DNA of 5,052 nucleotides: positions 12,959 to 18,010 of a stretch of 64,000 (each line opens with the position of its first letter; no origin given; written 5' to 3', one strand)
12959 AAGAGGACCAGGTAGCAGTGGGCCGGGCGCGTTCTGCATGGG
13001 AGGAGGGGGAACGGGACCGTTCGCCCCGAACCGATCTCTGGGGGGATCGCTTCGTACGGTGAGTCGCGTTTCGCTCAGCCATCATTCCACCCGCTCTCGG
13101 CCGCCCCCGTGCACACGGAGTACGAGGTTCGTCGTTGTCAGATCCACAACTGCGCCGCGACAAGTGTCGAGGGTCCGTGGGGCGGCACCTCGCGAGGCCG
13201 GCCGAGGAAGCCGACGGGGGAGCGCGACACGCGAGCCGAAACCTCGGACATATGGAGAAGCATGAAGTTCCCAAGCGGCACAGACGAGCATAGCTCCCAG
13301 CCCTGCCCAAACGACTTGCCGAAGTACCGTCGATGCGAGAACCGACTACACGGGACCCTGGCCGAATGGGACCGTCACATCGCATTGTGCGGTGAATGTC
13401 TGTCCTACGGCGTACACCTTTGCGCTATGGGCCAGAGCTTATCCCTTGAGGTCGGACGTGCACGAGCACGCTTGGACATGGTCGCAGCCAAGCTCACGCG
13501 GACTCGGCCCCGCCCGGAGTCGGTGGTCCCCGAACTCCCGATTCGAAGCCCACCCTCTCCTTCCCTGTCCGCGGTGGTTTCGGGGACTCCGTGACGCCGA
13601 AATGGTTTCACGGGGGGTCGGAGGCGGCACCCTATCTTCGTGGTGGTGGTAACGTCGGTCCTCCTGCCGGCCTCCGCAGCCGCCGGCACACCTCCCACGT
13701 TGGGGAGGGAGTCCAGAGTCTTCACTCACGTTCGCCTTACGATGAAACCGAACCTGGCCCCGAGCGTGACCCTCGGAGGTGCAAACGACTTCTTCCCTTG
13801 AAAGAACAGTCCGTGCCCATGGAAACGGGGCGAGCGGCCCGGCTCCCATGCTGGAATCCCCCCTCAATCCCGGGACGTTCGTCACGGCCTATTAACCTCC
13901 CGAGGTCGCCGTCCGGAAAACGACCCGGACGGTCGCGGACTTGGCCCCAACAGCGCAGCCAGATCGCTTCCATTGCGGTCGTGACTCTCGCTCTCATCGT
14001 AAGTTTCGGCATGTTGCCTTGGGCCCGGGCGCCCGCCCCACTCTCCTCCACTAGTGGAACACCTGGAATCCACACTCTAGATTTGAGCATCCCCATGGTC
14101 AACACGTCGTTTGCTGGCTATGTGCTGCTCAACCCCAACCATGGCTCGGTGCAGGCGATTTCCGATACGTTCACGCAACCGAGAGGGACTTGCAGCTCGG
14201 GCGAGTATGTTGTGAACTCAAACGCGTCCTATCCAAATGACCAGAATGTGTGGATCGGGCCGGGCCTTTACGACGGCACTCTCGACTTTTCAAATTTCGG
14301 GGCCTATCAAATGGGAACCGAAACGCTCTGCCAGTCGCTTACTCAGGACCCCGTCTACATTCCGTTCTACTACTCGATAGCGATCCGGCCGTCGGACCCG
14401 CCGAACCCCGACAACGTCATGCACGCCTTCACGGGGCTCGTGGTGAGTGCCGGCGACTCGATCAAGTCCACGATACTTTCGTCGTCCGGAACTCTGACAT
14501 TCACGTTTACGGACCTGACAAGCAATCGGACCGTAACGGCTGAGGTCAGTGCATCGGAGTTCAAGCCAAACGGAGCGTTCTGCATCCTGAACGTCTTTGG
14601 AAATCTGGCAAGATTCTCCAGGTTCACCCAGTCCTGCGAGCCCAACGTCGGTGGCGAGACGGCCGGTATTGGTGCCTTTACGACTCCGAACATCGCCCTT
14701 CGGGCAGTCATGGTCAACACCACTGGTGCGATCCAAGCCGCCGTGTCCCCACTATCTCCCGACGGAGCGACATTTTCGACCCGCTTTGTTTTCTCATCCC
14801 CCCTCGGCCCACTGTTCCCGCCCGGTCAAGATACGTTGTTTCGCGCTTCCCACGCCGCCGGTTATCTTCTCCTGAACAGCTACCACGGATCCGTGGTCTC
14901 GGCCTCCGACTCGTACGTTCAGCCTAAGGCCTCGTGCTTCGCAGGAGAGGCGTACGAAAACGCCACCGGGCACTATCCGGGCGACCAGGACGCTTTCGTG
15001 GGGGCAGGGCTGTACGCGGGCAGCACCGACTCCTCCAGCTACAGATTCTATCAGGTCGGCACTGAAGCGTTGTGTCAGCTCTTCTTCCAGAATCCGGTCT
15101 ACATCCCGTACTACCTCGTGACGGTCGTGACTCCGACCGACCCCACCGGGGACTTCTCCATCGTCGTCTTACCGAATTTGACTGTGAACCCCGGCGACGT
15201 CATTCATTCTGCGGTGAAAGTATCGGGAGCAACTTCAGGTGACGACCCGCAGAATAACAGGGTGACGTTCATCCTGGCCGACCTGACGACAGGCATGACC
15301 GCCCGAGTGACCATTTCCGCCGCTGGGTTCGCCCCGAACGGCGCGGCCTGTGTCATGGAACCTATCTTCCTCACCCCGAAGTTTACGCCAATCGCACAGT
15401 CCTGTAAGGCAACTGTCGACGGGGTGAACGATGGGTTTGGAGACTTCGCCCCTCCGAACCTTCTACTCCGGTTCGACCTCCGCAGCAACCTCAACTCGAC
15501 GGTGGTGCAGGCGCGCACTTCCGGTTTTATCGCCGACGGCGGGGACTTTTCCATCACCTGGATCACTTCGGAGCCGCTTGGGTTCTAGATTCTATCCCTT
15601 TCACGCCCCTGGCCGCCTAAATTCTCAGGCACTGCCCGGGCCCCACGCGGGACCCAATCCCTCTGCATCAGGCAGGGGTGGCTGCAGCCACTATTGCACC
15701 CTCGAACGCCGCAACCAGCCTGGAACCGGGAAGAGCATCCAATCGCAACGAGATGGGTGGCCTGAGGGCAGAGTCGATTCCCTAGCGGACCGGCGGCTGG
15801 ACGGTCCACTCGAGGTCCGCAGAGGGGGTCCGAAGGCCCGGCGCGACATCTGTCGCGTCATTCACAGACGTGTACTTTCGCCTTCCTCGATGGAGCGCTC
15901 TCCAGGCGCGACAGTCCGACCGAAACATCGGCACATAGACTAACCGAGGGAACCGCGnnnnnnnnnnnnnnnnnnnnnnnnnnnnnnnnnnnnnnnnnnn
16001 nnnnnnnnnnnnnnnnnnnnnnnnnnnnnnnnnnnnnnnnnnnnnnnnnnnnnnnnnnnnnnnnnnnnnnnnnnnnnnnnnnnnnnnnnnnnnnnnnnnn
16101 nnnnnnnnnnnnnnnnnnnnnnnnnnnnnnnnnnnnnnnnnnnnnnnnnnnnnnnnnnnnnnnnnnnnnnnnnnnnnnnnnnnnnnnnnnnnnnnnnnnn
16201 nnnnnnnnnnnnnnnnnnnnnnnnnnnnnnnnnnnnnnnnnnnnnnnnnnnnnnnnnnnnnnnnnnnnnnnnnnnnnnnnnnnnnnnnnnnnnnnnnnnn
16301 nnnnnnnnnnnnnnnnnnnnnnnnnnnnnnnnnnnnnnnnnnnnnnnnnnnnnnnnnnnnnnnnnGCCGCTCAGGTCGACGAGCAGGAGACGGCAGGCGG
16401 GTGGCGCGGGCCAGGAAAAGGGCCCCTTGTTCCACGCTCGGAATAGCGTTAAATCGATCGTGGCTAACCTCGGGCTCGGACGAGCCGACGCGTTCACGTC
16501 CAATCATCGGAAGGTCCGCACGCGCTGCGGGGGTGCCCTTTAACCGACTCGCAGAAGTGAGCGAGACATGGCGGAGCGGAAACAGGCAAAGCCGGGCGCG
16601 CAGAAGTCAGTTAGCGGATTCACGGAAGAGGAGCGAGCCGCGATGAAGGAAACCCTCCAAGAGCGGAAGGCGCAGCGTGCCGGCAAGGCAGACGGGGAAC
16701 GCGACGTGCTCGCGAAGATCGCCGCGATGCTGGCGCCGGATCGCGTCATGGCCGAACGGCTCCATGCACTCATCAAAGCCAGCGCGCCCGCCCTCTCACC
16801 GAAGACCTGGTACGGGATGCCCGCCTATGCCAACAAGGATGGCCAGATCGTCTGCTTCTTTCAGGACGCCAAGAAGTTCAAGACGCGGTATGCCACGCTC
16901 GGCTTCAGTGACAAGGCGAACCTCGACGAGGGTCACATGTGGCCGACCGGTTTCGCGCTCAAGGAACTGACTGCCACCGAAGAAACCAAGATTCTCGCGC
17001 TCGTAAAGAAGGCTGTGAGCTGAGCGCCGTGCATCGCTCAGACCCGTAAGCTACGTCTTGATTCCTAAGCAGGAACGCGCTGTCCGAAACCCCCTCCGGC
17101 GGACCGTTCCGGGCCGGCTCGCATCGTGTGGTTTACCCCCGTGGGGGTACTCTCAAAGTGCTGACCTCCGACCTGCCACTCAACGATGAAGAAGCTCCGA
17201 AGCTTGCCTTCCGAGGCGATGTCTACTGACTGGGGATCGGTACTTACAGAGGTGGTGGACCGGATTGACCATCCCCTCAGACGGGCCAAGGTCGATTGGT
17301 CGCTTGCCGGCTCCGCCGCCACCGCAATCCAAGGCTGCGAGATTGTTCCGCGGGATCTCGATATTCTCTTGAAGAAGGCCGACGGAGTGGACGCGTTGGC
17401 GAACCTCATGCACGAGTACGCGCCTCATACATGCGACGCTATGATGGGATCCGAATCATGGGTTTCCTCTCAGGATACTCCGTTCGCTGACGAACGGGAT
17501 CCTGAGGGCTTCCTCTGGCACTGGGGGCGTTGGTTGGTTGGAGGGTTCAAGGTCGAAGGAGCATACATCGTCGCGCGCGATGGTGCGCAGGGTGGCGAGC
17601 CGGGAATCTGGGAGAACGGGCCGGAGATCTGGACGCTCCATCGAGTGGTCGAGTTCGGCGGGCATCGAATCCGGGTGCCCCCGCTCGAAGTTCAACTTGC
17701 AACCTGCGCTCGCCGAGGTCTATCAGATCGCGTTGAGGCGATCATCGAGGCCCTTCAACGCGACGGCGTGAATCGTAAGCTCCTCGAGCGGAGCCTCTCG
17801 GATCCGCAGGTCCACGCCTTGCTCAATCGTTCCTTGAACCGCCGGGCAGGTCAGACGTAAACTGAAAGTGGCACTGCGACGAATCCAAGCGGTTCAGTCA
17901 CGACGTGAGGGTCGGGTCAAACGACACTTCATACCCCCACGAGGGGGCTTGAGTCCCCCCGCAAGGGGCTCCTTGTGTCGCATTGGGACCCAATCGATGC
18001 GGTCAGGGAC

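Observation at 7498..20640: Partial copies of the tRNA-Trp 3' end at 18.2 kb and 20.6 kb look like relic att sites bounding an accessory island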

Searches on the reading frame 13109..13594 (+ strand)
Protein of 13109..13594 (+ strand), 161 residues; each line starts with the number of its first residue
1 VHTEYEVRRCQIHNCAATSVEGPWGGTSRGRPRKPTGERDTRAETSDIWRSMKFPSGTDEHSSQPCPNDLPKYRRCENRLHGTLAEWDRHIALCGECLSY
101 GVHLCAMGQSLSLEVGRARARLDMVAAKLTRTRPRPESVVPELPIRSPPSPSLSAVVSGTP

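Call 76: search_protein_families(library=pfam, proteins=[window:13109-13594:+], max_evalue=1)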
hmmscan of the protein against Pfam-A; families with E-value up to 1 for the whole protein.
window:13109-13594:+ (161 aa): 1 family
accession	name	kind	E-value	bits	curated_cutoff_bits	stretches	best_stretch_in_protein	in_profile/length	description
PF12225.13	DUF5981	-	0.12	12.5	23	0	10-31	37-58/95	Methylene-tetrahydrofolate reductase C terminal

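Call 79: search_protein_families(library=padloc, proteins=[window:13109-13594:+], max_evalue=0.01)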
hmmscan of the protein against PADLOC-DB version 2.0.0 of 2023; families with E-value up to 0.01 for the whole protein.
window:13109-13594:+ (161 aa): 0 families

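Call 80: search_protein_families(library=ncbifam, proteins=[window:13109-13594:+], max_evalue=0.01)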
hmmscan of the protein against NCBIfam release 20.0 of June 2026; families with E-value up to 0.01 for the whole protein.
window:13109-13594:+ (161 aa): 0 families

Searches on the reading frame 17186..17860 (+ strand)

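Call 15: search_protein_families(library=pfam, proteins=[window:17186-17860:+], max_evalue=0.01)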
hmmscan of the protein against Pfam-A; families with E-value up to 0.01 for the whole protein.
window:17186-17860:+ (224 aa): 0 families

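Call 76: search_protein_families(library=pfam, proteins=[window:17186-17860:+], max_evalue=1)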
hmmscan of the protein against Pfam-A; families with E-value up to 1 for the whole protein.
window:17186-17860:+ (224 aa): 1 family
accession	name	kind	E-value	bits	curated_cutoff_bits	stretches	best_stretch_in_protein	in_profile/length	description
PF12903.12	DUF3830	-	0.26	11.7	26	1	66-87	6-27/143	Protein of unknown function (DUF3830)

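Call 79: search_protein_families(library=padloc, proteins=[window:17186-17860:+], max_evalue=0.01)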
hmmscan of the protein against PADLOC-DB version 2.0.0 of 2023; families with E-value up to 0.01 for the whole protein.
window:17186-17860:+ (224 aa): 0 families

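Call 80: search_protein_families(library=ncbifam, proteins=[window:17186-17860:+], max_evalue=0.01)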
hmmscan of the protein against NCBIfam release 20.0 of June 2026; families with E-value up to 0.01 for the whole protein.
window:17186-17860:+ (224 aa): 0 families
